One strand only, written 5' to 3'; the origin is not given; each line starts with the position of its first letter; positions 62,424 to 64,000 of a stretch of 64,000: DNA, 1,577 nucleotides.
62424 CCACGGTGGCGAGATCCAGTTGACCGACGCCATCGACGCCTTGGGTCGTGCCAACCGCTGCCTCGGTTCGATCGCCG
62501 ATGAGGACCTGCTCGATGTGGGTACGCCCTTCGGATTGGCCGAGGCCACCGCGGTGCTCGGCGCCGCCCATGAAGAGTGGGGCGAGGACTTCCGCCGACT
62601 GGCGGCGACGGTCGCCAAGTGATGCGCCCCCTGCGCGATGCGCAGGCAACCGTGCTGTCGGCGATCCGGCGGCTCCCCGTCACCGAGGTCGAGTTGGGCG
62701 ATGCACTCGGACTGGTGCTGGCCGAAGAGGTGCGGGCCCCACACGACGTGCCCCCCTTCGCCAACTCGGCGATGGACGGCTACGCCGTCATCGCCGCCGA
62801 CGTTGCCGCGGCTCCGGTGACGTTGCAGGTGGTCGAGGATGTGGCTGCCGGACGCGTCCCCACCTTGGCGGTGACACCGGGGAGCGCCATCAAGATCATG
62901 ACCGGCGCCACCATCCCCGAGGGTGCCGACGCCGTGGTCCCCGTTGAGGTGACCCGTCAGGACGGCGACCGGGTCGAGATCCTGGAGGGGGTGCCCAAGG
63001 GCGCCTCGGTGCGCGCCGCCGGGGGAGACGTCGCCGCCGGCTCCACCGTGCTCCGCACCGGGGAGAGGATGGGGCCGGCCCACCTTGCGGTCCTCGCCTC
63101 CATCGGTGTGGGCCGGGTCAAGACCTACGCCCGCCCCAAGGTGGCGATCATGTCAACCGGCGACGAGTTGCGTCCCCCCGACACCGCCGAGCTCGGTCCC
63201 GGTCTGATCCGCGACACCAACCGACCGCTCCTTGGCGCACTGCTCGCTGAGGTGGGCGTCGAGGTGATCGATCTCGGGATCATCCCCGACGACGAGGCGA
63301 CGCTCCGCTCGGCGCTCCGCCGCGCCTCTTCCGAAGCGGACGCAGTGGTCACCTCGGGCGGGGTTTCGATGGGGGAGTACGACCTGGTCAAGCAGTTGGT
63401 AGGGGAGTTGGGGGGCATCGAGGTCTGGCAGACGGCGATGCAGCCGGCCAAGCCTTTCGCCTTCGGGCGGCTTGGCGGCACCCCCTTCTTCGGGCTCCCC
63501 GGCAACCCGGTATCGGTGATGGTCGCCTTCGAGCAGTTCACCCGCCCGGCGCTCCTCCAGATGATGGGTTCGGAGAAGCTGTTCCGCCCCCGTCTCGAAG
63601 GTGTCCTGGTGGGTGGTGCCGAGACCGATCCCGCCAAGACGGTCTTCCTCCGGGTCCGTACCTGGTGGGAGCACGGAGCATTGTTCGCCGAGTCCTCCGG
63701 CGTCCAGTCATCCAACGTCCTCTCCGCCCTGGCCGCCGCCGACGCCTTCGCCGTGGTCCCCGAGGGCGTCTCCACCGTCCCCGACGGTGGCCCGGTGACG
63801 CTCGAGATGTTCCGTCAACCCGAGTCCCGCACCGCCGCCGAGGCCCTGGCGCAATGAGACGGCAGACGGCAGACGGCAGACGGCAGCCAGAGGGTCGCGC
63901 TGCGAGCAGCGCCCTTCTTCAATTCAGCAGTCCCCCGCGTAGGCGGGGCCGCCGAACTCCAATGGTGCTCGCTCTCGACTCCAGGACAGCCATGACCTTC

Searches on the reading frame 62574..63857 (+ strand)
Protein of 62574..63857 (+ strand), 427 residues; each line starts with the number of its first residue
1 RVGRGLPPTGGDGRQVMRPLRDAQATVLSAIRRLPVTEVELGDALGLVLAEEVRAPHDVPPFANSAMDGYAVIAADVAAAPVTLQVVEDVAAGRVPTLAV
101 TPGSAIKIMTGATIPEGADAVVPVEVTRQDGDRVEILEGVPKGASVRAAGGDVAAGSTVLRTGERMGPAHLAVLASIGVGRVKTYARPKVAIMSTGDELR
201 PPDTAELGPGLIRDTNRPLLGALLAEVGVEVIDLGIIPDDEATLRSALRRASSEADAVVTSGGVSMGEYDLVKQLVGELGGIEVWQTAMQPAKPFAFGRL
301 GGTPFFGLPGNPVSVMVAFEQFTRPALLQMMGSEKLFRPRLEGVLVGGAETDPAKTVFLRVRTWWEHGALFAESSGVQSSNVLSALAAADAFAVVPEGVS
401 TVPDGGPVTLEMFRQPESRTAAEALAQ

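Call 52: search_protein_families(library=pfam, proteins=[window:62574-63857:+], max_evalue=0.001)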
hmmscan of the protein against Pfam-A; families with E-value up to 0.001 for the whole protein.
window:62574-63857:+ (427 aa): 3 families
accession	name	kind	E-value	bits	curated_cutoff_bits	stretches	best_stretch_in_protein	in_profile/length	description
PF03453.22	MoeA_N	-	5.1e-44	150.2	30.8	1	19-178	2-160/160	MoeA N-terminal region (domain I and II)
PF00994.29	MoCF_biosynth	-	5.7e-35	120.6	26.6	1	191-328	1-143/144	Probable molybdopterin binding domain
PF03454.20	MoeA_C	-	6.4e-09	36.4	22.1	1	352-409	11-68/72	MoeA C-terminal region (domain IV)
